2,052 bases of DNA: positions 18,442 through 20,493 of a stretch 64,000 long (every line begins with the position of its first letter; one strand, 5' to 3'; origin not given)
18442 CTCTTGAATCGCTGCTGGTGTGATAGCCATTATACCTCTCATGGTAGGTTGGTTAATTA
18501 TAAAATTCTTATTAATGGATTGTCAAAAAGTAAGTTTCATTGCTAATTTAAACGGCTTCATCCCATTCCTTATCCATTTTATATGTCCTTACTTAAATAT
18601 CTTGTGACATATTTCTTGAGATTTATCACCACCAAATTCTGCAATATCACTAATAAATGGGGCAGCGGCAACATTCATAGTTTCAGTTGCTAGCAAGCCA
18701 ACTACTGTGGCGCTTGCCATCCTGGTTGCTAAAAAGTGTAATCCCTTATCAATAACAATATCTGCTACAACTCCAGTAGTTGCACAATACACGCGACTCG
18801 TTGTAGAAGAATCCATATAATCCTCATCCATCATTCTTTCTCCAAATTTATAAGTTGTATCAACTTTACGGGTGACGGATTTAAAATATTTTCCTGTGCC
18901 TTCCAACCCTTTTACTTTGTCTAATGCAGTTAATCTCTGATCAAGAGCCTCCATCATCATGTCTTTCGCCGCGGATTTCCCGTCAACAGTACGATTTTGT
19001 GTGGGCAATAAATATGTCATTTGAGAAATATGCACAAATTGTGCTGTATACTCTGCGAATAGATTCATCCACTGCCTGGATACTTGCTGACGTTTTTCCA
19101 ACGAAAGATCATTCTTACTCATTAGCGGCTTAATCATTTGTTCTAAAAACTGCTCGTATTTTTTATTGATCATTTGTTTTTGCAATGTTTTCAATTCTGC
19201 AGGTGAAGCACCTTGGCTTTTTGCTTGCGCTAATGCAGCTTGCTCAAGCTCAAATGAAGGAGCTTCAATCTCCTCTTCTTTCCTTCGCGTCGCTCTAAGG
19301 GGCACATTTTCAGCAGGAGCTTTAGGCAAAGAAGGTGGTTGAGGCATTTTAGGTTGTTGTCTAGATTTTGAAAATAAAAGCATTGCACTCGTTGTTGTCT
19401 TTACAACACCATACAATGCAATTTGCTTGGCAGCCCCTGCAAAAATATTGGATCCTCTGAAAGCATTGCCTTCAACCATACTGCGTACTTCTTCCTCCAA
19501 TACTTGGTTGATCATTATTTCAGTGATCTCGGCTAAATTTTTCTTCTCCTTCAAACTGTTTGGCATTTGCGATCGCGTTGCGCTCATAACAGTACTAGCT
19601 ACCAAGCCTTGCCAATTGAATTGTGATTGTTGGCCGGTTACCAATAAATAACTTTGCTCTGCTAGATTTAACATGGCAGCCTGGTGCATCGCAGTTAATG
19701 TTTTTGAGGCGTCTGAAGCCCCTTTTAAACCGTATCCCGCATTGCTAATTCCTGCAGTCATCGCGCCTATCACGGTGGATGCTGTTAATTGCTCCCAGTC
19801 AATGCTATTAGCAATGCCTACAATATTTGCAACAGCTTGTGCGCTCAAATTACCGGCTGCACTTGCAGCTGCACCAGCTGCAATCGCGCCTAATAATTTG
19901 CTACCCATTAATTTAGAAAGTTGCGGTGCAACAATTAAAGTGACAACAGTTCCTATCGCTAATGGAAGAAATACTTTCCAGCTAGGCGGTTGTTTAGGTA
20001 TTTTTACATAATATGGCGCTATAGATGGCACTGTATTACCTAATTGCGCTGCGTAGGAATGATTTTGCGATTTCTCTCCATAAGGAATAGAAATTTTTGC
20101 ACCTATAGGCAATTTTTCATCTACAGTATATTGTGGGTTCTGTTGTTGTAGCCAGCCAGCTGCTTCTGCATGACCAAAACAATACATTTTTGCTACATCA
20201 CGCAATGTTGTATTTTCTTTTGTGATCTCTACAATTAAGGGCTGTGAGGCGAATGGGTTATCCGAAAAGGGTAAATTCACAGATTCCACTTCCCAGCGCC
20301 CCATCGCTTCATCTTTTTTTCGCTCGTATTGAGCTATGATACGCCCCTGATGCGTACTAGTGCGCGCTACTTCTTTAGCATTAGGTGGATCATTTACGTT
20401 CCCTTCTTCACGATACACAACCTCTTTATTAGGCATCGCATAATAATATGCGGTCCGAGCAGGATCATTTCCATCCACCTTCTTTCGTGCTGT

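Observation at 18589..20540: Unusual C-terminal about 650 aa of the giant protein: LysM-like stretch, Gly/Ala-rich glycine-zipper hydrophobic helices, then coiled coil; no obvious DPxGL Rhs junction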

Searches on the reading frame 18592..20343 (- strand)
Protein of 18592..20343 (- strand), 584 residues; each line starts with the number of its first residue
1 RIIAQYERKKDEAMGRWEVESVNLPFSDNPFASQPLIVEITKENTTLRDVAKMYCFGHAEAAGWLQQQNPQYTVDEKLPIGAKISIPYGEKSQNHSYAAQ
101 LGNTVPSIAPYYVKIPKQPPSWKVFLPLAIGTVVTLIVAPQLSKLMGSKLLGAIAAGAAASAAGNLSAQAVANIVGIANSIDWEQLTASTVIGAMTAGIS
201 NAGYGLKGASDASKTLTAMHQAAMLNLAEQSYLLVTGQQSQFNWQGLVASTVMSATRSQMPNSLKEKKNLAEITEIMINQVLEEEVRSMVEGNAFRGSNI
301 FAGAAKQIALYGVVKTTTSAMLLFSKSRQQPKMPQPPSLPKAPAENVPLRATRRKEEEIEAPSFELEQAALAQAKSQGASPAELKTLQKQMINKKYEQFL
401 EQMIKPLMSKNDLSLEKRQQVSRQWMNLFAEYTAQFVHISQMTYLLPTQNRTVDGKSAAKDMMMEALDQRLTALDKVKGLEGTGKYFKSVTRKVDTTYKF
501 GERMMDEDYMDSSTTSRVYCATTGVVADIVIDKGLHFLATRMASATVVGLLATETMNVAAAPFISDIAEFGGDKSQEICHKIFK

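Call 10: find_homologous_proteins(query=window:18592-20343:-, max_evalue=0.001)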
Query window:18592-20343:-: 8000 candidates shared short words with the query, none scored E <= 0.001.

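Call 20: search_protein_families(library=pfam, proteins=[window:18592-20040:-], max_evalue=1)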
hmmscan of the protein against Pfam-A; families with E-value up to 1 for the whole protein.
window:18592-20040:- (483 aa): 0 families

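Call 21: predict_structure(protein=window:18592-20343:-)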
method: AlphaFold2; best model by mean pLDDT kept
length: 584 residues; sequences in the alignment: 1
mean_pLDDT: 37.9   pTM: 0.26
mean pLDDT of the five models: 37.9, 37.0, 35.1, 33.9, 30.0
residues with pLDDT >= 90: 0; 70-90: 1; 50-70: 38; < 50: 545
segments of 3 or more residues with pLDDT < 50: 1-8, 12-368, 396-413, 415-460, 469-471, 473-480, 482-484, 500-584
pLDDT, mean of each block of 10 residues (from residue 1): 42 45 41 37 40 41 40 33 26 31 31 28 29 31 37 39 36 37 36 38 35 37 36 31 33 32 38 38 34 31 29 28 28 30 30 30 44 62 51 47 40 45 44 42 33 42 50 46 51 51 43 44 44 43 34 35 36 39 36
secondary structure, 60 per line:
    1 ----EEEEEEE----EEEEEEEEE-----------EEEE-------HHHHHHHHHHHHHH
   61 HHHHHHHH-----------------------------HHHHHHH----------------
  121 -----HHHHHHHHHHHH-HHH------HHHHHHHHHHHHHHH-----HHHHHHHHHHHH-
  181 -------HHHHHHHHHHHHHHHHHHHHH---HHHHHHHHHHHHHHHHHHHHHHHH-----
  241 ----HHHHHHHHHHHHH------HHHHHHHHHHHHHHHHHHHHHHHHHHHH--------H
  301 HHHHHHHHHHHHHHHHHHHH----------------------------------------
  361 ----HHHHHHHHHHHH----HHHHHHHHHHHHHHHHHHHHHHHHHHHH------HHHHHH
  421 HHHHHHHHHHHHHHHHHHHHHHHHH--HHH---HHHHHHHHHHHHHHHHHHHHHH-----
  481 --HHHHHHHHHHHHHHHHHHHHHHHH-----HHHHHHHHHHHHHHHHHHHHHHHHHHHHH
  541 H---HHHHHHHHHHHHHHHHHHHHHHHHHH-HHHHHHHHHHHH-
elements in order: E5-11 E16-24 E36-39 H47-68 H98-104 H126-137 H148-162 H168-179 H188-208 H212-235 H245-257 H264-291 H300-320 H365-376 H381-408 H415-445 H454-475 H483-506 H512-541 H545-570 H572-583
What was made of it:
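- Tried and rejected: Single-sequence AlphaFold2 of residues 4400-4983 was uninformative (pLDDT 38, call 21).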

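Call 22: search_protein_representatives(protein=window:18592-20343:-)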
Query: 584 residues. Proteins with E-value up to 0.001 (for the whole library): 95; up to 1e-10: 5; up to 1e-30: 2. The best 95 are listed.
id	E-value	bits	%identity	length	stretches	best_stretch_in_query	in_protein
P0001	0.0e+00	1271.1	100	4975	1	1-584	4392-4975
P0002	1.8e-127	442.7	54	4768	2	1-365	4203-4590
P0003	1.6e-22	96.4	32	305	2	439-584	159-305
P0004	2.6e-12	62.7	28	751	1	2-379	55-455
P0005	6.7e-12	61.3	27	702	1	12-380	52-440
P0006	4.0e-09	52.2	31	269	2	466-584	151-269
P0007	1.0e-08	50.8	29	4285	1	118-276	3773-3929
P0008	7.2e-08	48.0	31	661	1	69-265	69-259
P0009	1.0e-07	47.5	31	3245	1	125-266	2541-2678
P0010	1.1e-07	47.4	32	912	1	34-255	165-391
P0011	2.1e-07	46.5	35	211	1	86-262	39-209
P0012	2.2e-07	46.5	26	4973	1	10-362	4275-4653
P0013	2.7e-07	46.1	28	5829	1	104-294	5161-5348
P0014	3.2e-07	45.9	28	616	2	27-257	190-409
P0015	3.9e-07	45.6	27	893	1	26-254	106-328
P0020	1.2e-06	44.0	27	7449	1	26-254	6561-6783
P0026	2.4e-06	43.0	32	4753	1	2-196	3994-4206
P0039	9.2e-06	41.1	30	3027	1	125-265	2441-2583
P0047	2.0e-05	40.0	28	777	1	72-258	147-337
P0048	2.0e-05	40.0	31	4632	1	45-264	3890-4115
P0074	3.1e-04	36.0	27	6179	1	25-258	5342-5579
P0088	6.0e-04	35.1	25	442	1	91-302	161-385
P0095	9.8e-04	34.4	30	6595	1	127-264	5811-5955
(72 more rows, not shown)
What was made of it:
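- Tried and rejected: The exhaustive HMMER search was what worked (call 22).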

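Call 24: search_protein_families(library=pfam, proteins=[P0002, P0003, P0004, P0005, P0006, P0008, P0010, P0011], max_evalue=0.01)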
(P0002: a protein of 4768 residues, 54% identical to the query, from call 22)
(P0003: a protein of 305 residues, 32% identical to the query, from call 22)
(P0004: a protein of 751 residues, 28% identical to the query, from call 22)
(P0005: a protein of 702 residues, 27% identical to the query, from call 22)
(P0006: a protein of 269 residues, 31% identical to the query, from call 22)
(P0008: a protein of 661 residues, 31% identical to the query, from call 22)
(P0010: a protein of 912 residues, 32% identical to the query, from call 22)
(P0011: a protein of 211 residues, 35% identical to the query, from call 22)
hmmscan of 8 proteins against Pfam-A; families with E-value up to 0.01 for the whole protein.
P0002 (4768 aa): 2 families
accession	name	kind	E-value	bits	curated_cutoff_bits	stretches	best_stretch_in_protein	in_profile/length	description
PF05593.20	RHS_repeat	-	2.5e-09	37.8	22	0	1146-1176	7-37/38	RHS Repeat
PF20148.4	DUF6531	-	3.8e-05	24.4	24.1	1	40-105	5-74/74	Domain of unknown function (DUF6531)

P0003 (305 aa): 0 families

P0004 (751 aa): 0 families

P0005 (702 aa): 0 families

P0006 (269 aa): 0 families

P0008 (661 aa): 0 families

P0010 (912 aa): 2 families
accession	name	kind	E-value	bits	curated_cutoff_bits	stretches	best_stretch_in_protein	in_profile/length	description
PF24241.1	Deam_C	-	2.7e-31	108.7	27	1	790-910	12-134/136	Putative cytidine deaminase, C-terminal domain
PF00383.29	dCMP_cyt_deam_1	-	0.0082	16.5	25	0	831-877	46-91/102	Cytidine and deoxycytidylate deaminase zinc-binding region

P0011 (211 aa): 0 families

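Call 27: search_protein_families(library=pfam, alignment_id=A1, max_evalue=0.001)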
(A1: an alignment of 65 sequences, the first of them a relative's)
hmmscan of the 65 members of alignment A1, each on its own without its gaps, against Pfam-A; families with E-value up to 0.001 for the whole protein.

A. member 1, P0003 (305 aa): 0 families

B. families by the number of members that match (of 65 scanned): 17 families
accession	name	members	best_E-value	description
PF01476.26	LysM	31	1.3e-15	LysM domain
PF05593.20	RHS_repeat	5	1.5e-32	RHS Repeat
PF07591.16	PT-HINT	2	1.5e-22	Pretoxin HINT domain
PF05489.18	Phage_tail_X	2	3.9e-05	Phage Tail Protein X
PF13403.11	Hint_2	2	5.5e-05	Hint domain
PF15538.12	Ntox46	1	2.2e-66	Bacterial toxin 46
PF24241.1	Deam_C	1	2.7e-31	Putative cytidine deaminase, C-terminal domain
PF22596.2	Scabin-like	1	9.6e-21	Scabin-like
PF21527.2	Stv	1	1.1e-15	Putative adhesin Stv domain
PF15527.11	Ntox22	1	7.1e-15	Bacterial toxin 22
PF14414.12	WHH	1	1.4e-12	A nuclease of the HNH/ENDO VII superfamily with conserved WHH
PF21111.3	CDI_toxin_EC869_like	1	1.2e-11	CDI toxin restriction endonuclease-like domain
PF14436.11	EndoU_bacteria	1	8.1e-09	Bacterial EndoU nuclease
PF08808.17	RES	1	1.1e-08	RES domain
PF13930.12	Endonuclea_NS_2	1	2.2e-07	DNA/RNA non-specific endonuclease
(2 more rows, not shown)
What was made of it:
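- On Polymorphic toxin system (constant body, variable C-terminal tip, adjacent immunity): Deam_C, WHH, EndoU, EC869-like, Ntox22/46, Scabin-like and RES are found at tips (call 27).
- Tips include Deam_C, Ntox46, Ntox22, WHH, EndoU, EC869-like, Endonuclease_NS_2, Scabin-like, Enterotoxin_a and RES (call 27). Two relatives hit Pfam Phage_tail_X (call 27).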

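Call 30: find_encoding_contigs(protein=P0001, flank=10000, max_places=4)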
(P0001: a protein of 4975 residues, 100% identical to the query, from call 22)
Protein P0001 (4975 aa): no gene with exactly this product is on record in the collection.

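Call 31: find_encoding_contigs(protein=P0002, flank=10000, max_places=4)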
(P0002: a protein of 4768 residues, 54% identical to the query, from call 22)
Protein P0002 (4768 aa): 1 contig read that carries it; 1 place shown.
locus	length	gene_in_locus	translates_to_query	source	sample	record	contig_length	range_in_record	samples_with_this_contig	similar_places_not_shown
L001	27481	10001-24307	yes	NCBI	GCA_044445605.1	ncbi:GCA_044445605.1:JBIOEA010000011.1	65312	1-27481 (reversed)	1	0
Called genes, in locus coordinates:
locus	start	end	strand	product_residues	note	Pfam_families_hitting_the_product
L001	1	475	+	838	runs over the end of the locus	PF02190:LON_substr_bdg, PF00004:AAA, PF07728:AAA_5, PF22667:Lon_lid, PF05362:Lon_C, PF13541:ChlI (weak)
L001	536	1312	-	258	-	-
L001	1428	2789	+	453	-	-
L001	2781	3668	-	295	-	PF00561:Abhydrolase_1, PF12146:Hydrolase_4 (faint), PF12697:Abhydrolase_6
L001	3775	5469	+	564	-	PF00390:malic, PF03949:Malic_M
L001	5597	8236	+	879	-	PF00330:Aconitase, PF00694:Aconitase_C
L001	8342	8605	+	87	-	-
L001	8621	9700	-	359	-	-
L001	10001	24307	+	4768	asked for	PF05593:RHS_repeat (faint)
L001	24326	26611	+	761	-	-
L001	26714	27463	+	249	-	PF13340:DUF4096, PF01609:DDE_Tnp_1, PF13359:DDE_Tnp_4, PF13612:DDE_Tnp_1_3, PF13586:DDE_Tnp_1_2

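Call 40: search_protein_families(library=pfam, alignment_id=A3, max_evalue=0.001)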
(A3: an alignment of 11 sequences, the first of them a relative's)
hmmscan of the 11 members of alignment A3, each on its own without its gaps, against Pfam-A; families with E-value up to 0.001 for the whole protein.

A. member 1, P0012 (4973 aa): 1 family
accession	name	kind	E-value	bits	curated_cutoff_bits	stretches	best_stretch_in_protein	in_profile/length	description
PF05593.20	RHS_repeat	-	8.3e-15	55.2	22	0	1201-1230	1-30/38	RHS Repeat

B. families by the number of members that match (of 11 scanned): 9 families
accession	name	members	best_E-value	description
PF05593.20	RHS_repeat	11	3.4e-156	RHS Repeat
PF01476.26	LysM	4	4.5e-09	LysM domain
PF13946.11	DUF4214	1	1.9e-71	Domain of unknown function (DUF4214)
PF05345.18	He_PIG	1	2e-25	Putative Ig domain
PF17963.7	Big_9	1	3.6e-09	Bacterial Ig domain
PF01453.30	B_lectin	1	5.7e-05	D-mannose binding lectin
PF00801.26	PKD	1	9.7e-05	PKD domain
PF15283.12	DUF4595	1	0.00078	Domain of unknown function (DUF4595) with porin-like fold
PF20148.4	DUF6531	1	0.00088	Domain of unknown function (DUF6531)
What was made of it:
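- RHS_repeat is present in 11 of 11 giants tested; LysM in 31 of 65 short relatives (calls 27, 40).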

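Call 48: find_encoding_contigs(protein=P0010, flank=10000, max_places=3)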
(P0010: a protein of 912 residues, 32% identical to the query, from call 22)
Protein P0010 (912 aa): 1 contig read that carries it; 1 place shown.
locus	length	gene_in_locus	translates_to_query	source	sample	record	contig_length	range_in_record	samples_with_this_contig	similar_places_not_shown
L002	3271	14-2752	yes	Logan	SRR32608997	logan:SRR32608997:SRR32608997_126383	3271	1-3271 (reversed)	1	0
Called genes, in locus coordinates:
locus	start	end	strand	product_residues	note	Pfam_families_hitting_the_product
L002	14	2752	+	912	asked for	PF24241:Deam_C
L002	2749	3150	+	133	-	PF21852:DUF6911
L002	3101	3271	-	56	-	?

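Call 49: find_encoding_contigs(protein=P0009, flank=10000, max_places=3)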
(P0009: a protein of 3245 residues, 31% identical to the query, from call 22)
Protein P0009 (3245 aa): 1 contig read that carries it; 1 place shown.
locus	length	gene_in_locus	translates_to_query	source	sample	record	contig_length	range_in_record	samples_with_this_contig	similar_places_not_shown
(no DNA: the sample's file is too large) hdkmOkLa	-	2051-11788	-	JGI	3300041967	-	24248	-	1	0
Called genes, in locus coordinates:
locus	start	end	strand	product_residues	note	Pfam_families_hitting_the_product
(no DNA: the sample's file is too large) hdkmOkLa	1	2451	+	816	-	?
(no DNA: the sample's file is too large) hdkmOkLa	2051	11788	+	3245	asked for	PF05593:RHS_repeat, PF25023:TEN_YD-shell (weak), PF05593:RHS_repeat, PF25023:TEN_YD-shell, PF05593:RHS_repeat, PF25023:TEN_YD-shell (weak), PF05593:RHS_repeat, PF01476:LysM (weak)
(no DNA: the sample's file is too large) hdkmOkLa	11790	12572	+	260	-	-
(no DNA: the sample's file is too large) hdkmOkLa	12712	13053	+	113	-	-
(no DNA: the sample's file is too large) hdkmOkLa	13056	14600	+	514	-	PF00733:Asn_synthase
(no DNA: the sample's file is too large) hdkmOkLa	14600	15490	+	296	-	PF00733:Asn_synthase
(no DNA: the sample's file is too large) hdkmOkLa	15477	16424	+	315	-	PF02668:TauD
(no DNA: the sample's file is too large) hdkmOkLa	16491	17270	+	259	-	PF04989:RMNT_CmcI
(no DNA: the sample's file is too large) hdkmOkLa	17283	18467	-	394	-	PF01738:DLH, PF00326:Peptidase_S9 (faint)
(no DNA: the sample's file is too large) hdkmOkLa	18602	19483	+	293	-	-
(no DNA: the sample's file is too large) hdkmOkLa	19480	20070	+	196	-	-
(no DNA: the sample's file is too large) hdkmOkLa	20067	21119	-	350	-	-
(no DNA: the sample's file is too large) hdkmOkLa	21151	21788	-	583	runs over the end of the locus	PF00156:Pribosyltran (weak), PF01011:PQQ (faint), PF13360:PQQ_2, PF13570:Beta-prop_ACSF4, PF13360:PQQ_2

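Call 52: find_encoding_contigs(protein=P0006, flank=5000, max_places=3)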
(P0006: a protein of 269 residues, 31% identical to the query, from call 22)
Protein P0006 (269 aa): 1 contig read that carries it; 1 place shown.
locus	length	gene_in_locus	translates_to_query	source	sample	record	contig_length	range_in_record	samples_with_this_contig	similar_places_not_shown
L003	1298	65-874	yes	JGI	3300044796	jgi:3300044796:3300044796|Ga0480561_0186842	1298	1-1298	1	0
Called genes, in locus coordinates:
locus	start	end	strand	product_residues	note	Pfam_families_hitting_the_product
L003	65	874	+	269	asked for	-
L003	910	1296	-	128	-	?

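Call 53: find_encoding_contigs(protein=P0012, flank=10000, max_places=3)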
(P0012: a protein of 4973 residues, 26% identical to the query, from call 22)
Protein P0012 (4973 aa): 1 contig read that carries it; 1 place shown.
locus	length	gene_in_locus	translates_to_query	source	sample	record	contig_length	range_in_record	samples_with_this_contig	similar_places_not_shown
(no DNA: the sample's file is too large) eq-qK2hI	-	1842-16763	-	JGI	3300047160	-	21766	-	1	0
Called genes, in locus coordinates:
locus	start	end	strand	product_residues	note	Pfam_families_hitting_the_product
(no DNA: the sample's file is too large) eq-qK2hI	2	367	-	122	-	?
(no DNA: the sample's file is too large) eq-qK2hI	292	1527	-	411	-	PF13657:Couple_hipA, PF07804:HipA_C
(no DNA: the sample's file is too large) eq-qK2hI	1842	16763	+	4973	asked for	PF05593:RHS_repeat (faint)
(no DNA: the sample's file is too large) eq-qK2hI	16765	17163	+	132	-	-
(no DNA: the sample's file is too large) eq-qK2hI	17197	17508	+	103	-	-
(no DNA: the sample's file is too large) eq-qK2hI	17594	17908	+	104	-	-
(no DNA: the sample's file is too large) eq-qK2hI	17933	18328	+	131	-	-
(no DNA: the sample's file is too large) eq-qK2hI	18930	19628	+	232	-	-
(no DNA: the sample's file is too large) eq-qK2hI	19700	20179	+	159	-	-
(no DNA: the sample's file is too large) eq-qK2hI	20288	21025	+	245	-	-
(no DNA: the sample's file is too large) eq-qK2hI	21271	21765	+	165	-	?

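Call 61: list_cluster_members(proteins=[P0007, P0013, P0020, P0026, P0048, P0074, P0095, P0047, P0088, P0039])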
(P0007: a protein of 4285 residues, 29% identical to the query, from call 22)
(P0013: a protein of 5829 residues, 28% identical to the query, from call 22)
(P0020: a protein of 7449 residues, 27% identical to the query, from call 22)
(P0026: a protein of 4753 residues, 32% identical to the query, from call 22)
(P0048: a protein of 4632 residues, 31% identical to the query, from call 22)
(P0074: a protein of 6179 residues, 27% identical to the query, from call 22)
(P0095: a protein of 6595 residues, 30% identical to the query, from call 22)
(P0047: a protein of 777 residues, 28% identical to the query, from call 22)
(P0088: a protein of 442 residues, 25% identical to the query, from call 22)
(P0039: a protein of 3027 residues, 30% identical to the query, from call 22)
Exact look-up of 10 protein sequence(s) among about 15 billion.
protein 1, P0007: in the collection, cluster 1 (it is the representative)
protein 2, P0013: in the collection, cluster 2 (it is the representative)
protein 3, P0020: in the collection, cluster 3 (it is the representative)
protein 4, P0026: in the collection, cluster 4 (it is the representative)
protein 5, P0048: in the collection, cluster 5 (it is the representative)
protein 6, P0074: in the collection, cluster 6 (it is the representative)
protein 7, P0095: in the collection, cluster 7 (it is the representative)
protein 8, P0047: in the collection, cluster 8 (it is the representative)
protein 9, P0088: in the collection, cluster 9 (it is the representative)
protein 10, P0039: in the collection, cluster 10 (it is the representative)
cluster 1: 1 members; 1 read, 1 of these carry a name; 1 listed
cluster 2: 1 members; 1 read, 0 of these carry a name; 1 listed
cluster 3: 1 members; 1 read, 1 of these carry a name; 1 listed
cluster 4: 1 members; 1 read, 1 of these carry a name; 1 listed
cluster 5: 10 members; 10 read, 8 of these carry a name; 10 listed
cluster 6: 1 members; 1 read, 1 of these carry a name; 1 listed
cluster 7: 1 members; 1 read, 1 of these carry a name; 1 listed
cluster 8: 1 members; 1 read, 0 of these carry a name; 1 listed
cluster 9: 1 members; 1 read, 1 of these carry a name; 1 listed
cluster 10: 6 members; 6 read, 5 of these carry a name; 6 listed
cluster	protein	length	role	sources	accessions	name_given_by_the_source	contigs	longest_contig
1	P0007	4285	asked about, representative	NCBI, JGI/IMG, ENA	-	YD repeat-containing protein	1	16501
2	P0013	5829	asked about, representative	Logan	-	-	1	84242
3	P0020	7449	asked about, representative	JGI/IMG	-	YD repeat-containing protein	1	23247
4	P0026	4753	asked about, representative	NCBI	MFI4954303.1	MAG: hypothetical protein ACHP9Y_00135 [Gammaproteobacteria bacterium]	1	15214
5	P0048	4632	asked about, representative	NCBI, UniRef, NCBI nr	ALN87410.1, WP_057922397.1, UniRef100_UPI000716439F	RHS Repeat family protein [Lysobacter capsici] | putative Ig domain-containing protein n=1 Tax=Lysobacter capsici TaxID=435897 ... | putative Ig domain-containing protein [Lysobacter capsici]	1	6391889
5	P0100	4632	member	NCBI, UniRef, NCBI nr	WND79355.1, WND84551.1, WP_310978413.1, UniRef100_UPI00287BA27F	putative Ig domain-containing protein [Lysobacter capsici] | putative Ig domain-containing protein n=2 Tax=Lysobacter capsici TaxID=435897 ...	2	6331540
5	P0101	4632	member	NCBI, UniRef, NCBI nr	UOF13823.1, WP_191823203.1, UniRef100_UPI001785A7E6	putative Ig domain-containing protein [Lysobacter capsici] | putative Ig domain-containing protein n=1 Tax=Lysobacter capsici TaxID=435897 ...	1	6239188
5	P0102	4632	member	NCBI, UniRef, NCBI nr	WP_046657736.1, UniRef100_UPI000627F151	putative Ig domain-containing protein [Lysobacter capsici] | putative Ig domain-containing protein n=1 Tax=Lysobacter capsici TaxID=435897 ...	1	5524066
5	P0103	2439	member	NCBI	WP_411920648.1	putative Ig domain-containing protein [Lysobacter capsici]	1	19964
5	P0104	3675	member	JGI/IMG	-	YD repeat-containing protein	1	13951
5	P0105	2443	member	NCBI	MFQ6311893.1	putative Ig domain-containing protein [Lysobacter capsici]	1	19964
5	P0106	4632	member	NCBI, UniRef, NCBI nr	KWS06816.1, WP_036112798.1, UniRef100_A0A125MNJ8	Rhs-family protein [Lysobacter capsici AZ78] | Rhs-family protein n=1 Tax=Lysobacter capsici AZ78 TaxID=1444315 RepID=A0A125MNJ8_9GAMM | putative Ig domain-containing protein [Lysobacter capsici]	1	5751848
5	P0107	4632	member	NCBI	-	-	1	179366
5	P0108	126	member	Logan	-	-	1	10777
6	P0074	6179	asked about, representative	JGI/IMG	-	YD repeat-containing protein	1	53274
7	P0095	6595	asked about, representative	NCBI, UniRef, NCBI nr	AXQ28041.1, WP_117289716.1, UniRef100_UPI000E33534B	LysM peptidoglycan-binding domain-containing protein [Solimonas sp. K1W22B-7] | PA14 domain-containing protein n=1 Tax=Solimonas sp. K1W22B-7 TaxID=2303331 ... | PA14 domain-containing protein [Solimonas sp. K1W22B-7]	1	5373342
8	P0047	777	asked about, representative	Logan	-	-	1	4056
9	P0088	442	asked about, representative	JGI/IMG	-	hypothetical protein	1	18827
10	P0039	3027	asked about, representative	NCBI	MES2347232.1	MAG: DUF4214 domain-containing protein [Pseudomonadota bacterium]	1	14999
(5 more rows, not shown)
